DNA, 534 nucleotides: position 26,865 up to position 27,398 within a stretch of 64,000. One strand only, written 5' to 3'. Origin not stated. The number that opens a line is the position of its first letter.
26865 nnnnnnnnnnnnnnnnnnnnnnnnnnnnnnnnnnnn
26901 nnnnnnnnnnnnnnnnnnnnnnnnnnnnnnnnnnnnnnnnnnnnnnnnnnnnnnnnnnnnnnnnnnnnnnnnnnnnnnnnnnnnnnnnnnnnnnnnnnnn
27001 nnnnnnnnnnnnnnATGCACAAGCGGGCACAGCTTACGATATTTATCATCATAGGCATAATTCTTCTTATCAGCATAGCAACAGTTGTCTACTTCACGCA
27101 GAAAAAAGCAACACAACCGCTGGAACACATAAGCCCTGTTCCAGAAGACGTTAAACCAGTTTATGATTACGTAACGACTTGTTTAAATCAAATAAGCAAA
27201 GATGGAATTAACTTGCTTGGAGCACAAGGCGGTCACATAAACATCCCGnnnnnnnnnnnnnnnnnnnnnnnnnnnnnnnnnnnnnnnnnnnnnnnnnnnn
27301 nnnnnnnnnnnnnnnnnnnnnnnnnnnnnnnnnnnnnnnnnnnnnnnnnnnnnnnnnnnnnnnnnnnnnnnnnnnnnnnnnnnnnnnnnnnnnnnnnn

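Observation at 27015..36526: Giant surface-protein locus: 671-aa anchored protein translationally coupled to a 2267-aa secreted protein with a Cys-rich core and a ~700-aa Gln-rich coiled-coil stalk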

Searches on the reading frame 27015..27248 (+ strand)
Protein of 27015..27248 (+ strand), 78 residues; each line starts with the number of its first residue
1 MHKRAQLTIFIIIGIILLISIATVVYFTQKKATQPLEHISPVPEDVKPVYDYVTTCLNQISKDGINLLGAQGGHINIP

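Call 75: search_solved_structures(query=window:27015-27248:+, max_evalue=10, show_alignments=3)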
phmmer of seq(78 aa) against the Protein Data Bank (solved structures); distinct sequences matched with E-value up to 10: 5.
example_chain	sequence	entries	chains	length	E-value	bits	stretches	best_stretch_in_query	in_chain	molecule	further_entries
2y6t_E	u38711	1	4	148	0.11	16.1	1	26-60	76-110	ECOTIN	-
2yrn_A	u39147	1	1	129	0.36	14.5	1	27-72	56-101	Neuron navigator 2 isoform 4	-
2yiu_B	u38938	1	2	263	0.51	14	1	13-39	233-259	CYTOCHROME C1, HEME PROTEIN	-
6gbo_A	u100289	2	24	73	0.61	13.7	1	17-60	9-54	Polymerase cofactor VP35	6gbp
9fks_b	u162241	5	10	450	1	13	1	13-39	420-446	Cytochrome c1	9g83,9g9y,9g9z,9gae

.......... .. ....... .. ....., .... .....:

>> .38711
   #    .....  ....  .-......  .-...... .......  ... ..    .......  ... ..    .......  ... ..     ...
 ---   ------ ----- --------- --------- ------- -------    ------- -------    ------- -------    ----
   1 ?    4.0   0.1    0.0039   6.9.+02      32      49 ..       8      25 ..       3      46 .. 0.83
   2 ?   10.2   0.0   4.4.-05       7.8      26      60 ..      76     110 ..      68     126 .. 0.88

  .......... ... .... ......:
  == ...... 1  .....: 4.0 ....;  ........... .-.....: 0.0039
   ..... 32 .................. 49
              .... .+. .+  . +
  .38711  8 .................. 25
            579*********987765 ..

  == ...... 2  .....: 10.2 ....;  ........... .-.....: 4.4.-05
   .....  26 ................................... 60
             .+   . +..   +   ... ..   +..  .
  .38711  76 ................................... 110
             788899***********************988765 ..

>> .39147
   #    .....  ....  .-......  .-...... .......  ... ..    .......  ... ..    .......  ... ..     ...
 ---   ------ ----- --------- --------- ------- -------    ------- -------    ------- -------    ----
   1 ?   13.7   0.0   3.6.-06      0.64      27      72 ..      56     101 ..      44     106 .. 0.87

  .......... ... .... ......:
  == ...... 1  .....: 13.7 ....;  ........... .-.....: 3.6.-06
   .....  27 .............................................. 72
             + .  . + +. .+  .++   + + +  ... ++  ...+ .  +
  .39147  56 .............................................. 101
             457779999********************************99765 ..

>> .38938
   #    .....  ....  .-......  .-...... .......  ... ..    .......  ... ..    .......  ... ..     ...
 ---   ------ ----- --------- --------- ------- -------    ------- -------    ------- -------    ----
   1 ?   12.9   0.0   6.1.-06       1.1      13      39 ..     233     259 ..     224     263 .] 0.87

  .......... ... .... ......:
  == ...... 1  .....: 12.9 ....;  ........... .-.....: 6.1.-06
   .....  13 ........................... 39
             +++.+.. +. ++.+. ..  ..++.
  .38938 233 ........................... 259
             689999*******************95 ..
